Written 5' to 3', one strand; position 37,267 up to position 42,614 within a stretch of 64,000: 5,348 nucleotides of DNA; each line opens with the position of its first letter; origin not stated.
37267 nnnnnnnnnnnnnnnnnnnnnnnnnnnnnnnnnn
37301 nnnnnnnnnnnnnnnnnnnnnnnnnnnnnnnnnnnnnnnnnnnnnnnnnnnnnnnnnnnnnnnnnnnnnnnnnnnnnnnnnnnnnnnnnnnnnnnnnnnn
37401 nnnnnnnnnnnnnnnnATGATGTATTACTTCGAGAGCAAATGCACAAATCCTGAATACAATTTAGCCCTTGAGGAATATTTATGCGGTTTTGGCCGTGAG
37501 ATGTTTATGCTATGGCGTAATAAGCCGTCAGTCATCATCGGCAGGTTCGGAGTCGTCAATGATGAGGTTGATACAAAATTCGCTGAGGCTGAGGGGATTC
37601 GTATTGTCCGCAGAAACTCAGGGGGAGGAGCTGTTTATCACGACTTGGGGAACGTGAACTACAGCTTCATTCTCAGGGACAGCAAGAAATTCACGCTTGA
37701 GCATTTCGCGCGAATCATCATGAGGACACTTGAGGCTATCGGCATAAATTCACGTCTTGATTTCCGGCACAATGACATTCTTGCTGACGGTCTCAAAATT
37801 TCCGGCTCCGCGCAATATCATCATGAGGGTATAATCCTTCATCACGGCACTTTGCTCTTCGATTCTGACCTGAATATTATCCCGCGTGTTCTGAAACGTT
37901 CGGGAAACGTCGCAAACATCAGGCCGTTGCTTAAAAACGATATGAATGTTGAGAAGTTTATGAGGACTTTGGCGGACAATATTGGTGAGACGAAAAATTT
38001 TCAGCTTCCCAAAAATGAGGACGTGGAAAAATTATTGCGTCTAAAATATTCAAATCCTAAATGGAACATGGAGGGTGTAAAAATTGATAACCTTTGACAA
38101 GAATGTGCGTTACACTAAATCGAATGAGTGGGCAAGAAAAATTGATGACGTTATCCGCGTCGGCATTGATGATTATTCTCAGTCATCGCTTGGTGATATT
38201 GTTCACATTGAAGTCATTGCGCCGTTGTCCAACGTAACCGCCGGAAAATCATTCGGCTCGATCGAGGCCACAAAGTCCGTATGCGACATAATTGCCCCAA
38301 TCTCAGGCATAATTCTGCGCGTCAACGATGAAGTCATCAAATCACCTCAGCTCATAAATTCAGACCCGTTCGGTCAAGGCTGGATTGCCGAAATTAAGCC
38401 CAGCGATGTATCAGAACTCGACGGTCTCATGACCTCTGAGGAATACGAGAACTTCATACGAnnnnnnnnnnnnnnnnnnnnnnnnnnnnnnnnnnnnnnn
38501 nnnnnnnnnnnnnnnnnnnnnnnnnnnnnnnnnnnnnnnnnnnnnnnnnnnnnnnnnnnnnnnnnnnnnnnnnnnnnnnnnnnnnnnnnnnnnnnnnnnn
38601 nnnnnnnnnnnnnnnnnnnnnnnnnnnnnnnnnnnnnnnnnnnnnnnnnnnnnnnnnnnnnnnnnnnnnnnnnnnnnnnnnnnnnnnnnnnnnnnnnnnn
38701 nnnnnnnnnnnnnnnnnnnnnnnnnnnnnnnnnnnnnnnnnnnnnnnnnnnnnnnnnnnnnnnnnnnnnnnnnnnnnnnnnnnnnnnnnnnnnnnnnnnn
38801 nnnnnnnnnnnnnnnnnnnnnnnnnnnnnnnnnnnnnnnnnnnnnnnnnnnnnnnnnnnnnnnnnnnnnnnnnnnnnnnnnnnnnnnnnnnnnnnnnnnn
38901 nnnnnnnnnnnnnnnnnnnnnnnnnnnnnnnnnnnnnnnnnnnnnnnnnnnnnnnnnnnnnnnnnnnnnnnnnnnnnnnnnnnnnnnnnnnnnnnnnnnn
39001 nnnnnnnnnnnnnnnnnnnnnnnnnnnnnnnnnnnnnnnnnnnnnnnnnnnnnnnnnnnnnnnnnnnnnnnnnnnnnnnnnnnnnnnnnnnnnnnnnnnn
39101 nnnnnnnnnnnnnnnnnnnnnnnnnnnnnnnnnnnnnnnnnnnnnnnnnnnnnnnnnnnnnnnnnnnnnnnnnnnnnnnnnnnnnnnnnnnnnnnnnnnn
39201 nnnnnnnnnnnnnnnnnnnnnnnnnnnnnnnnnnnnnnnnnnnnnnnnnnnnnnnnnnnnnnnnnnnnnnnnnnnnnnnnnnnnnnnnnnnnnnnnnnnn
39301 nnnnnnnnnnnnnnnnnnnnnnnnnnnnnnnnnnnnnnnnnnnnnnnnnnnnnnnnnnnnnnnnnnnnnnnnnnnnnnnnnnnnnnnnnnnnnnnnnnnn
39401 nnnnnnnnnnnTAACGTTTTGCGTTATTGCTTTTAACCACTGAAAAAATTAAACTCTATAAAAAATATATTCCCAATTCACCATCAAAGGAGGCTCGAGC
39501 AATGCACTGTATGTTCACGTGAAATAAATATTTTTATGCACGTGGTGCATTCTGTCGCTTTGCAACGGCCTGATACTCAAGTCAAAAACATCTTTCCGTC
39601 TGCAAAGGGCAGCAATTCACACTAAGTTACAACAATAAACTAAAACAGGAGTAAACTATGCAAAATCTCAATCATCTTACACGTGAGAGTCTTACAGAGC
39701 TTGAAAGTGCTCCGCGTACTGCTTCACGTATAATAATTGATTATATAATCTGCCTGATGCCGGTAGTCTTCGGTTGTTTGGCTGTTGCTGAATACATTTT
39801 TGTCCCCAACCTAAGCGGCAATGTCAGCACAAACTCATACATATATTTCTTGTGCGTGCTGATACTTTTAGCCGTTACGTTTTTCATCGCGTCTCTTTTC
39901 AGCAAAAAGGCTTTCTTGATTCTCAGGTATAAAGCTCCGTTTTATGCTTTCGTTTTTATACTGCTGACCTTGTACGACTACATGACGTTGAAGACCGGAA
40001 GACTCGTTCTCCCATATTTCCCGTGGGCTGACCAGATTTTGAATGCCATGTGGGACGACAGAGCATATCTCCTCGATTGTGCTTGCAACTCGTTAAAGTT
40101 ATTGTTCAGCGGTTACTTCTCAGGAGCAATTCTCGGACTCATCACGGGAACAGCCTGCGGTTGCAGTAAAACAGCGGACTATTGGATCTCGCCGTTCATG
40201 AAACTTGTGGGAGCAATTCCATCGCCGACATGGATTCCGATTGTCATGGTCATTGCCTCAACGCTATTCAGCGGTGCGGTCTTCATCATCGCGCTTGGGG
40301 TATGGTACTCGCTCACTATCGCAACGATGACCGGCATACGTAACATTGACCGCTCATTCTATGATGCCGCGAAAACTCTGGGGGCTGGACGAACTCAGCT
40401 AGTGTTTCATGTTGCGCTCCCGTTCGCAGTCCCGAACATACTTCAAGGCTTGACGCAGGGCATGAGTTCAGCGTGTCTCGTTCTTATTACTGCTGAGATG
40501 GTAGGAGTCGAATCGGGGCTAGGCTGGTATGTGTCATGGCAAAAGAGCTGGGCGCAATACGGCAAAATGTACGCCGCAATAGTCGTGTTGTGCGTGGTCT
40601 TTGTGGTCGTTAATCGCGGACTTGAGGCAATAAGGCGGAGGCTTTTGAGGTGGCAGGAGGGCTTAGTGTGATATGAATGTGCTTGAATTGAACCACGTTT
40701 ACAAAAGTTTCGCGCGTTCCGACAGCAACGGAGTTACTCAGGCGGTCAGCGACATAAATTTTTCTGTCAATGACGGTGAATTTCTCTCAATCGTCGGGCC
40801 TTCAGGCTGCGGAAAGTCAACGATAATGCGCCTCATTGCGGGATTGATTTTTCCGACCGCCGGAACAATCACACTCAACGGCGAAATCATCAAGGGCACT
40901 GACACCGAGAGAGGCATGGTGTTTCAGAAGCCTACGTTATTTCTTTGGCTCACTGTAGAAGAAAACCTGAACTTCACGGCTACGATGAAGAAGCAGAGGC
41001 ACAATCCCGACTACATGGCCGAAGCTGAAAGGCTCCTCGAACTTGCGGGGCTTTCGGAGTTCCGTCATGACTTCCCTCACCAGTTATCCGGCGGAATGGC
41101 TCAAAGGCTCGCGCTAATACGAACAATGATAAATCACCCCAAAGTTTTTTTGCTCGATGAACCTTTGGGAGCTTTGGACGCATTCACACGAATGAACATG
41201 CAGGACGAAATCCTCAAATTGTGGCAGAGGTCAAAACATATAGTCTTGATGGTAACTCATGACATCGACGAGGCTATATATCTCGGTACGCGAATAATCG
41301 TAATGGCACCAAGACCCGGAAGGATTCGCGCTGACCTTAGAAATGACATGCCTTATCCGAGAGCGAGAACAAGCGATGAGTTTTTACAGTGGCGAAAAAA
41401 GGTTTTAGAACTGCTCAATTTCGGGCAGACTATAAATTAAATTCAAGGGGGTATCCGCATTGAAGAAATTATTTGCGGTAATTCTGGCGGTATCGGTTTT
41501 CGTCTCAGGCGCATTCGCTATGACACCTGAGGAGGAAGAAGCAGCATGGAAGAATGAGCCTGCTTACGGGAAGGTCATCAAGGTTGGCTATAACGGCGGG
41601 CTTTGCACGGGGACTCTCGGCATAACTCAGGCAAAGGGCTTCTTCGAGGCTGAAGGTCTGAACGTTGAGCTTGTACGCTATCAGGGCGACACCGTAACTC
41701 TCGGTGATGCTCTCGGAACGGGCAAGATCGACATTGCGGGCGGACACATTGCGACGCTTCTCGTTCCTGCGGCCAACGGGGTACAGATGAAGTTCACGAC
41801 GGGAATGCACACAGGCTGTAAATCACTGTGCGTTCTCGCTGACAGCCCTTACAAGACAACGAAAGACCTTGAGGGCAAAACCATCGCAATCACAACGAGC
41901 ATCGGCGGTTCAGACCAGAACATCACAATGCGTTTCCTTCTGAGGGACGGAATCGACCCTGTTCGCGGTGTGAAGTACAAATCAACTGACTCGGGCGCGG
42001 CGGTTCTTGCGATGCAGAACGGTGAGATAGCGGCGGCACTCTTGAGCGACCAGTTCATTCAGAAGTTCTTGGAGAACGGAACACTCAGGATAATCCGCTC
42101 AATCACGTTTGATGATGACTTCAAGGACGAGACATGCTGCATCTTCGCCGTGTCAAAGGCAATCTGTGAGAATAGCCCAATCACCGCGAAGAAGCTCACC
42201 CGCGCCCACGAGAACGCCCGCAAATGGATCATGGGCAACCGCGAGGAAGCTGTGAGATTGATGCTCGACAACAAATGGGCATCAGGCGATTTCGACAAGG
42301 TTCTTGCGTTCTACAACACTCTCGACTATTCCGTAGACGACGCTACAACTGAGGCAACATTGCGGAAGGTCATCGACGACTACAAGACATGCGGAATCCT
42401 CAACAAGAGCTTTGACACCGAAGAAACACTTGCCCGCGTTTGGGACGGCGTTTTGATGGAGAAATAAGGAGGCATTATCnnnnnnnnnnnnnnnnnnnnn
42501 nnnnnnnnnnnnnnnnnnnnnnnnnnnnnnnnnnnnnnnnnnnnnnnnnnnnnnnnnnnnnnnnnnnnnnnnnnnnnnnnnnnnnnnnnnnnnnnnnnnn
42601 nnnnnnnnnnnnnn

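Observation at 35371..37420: Tandem paralogues of an unrecognisable ~335-aa acidic protein heading a lipoylation-type module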

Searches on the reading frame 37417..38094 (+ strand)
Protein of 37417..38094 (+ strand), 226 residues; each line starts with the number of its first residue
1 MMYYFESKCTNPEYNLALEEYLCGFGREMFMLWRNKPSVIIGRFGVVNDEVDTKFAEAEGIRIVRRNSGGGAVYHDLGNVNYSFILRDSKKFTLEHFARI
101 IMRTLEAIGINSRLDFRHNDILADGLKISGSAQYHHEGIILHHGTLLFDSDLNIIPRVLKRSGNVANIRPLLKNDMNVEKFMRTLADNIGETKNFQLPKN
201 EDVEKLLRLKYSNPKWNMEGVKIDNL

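Call 4: search_protein_families(library=pfam, proteins=[window:37417-38094:+], max_evalue=1)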
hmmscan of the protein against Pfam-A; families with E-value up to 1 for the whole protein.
window:37417-38094:+ (226 aa): 3 families
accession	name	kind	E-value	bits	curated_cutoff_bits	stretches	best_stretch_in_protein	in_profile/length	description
PF21948.1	LplA-B_cat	-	5.2e-49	167.3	27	1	11-188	1-198/200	Lipoyl protein ligase A/B catalytic domain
PF03099.24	BPL_LplA_LipB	-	2.5e-11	44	21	1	48-149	13-131/133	Biotin/lipoate A/B protein ligase family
PF00389.36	2-Hacid_dh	-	0.23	11.6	24.6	1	40-65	64-89/134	D-isomer specific 2-hydroxyacid dehydrogenase, catalytic domain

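Call 5: search_protein_families(library=ncbifam, proteins=[window:37417-38094:+], max_evalue=1)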
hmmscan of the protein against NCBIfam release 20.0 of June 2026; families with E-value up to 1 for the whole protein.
window:37417-38094:+ (226 aa): 7 families
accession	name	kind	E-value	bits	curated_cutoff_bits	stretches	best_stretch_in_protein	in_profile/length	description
TIGR00545.2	lipoyltrans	equivalog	6.2e-60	202.9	280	1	2-218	1-240/328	lipoate--protein ligase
NF053790.1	LplA_LipA_fuse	exception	2.3e-41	142.1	800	1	8-193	11-209/606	bifunctional lipoate--protein ligase/lipoyl synthase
NF053750.1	LplA_large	exception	5.7e-25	88.1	480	1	35-163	38-174/248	lipoate-protein ligase large subunit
NF053751.1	LplAB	exception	3e-19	69.2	550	1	11-160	109-271/348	lipoate-protein ligase LplAB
NF053589.1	OctGcvHOcttfase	equivalog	0.00035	20.1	400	1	53-92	73-112/276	octanoyl-[GcvH]:protein N-octanoyltransferase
NF047857.1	LipGcvHLiptaseLipL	equivalog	0.00052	19.7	450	1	54-91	76-113/277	lipoyl-[GcvH]:protein N-lipoyltransferase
TIGR01878.1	cas_Csa5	equivalog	0.19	12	53.35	0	159-193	61-95/107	type I-A CRISPR-associated protein Csa5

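Call 80: search_solved_structures(query=window:37417-38094:+, max_evalue=0.00001)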
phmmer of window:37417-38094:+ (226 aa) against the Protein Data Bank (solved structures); distinct sequences matched with E-value up to 0.00001: 11.
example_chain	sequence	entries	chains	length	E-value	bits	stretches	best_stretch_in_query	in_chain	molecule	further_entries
1vqz_A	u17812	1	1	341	3.6e-34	121.3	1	4-164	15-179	lipoate-protein ligase, putative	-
8cri_A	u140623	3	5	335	1.4e-33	119.4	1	1-165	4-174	lipoate--protein ligase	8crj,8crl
5iby_A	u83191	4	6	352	3.6e-29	105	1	4-183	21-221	Lipoate--protein ligase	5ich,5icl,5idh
5ij6_A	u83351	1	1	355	7.4e-27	97.4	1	12-162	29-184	Lipoate--protein ligase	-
2e5a_A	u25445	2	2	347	2.2e-22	82.8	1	13-161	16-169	Lipoyltransferase 1 | Lipoyltransferase 1, mitochondrial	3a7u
1x2g_A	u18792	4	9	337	4e-21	78.7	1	10-159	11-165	Lipoate-protein ligase A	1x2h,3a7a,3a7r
5t8u_A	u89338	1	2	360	7e-20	74.6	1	25-159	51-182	Lipoate-protein ligase 1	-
4tvw_A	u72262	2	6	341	8.2e-19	71.1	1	10-159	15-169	Lipoate-protein ligase A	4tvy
2ars_A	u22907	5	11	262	9.3e-18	67.7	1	27-163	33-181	Lipoate-protein ligase A | PUTATIVE LIPOATE PROTEIN LIGASE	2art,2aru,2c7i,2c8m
3r07_A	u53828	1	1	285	1.1e-17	67.4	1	27-163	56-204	Lipoate-protein ligase A subunit 1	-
6jom_A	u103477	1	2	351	6.3e-12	48.6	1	36-165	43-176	Lipoate--protein ligase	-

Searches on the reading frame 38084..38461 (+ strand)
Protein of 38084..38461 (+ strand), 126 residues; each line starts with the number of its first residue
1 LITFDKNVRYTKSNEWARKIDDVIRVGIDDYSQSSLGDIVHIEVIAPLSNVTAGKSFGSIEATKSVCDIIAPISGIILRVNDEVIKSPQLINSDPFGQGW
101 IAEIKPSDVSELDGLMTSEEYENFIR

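Call 4: search_protein_families(library=pfam, proteins=[window:38084-38461:+], max_evalue=1)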
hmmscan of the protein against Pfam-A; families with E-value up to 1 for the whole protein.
window:38084-38461:+ (126 aa): 1 family
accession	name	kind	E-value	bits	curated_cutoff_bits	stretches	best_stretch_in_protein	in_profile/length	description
PF01597.25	GCV_H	-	6e-36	123.5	22.2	1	9-125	2-119/122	Glycine cleavage H-protein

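Call 5: search_protein_families(library=ncbifam, proteins=[window:38084-38461:+], max_evalue=1)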
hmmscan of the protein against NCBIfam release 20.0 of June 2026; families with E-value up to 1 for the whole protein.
window:38084-38461:+ (126 aa): 5 families
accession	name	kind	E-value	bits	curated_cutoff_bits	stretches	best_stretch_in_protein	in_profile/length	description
NF002270.0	PRK01202.1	subfamily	6.1e-41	139.2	117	1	2-125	2-126/129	glycine cleavage system protein GcvH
TIGR00527.1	gcvH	equivalog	6.2e-33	113.6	115.85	1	6-124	4-124/129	glycine cleavage system protein GcvH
TIGR03077.1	not_gcvH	equivalog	1.9e-13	50.4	144.05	1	20-107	12-100/110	glycine cleavage protein H-like protein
NF045810.1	GcvH_rel_desulf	equivalog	1.4e-10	41.1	150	1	6-124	14-134/167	GcvH-related protein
TIGR04463.1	rSAM_vs_C_rich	equivalog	0.14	10.9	525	1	3-72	216-285/438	TIGR04463 family radical SAM/SPASM RiPP maturase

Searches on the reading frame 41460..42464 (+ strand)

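Call 59: search_protein_families(library=pfam, proteins=[window:41460-42464:+], max_evalue=0.01)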
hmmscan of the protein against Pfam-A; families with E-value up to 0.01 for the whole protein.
window:41460-42464:+ (335 aa): 3 families
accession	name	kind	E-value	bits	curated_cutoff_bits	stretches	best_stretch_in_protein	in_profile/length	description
PF13379.11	NMT1_2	-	7.6e-17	62.4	24.7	1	40-265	8-248/252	NMT1-like family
PF09084.16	NMT1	-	3.1e-16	60.4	20.5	1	56-264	10-216/216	NMT1/THI5 like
PF12974.12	Phosphonate-bd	-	3e-08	33.8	27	1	77-213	38-185/242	ABC transporter, phosphonate, periplasmic substrate-binding protein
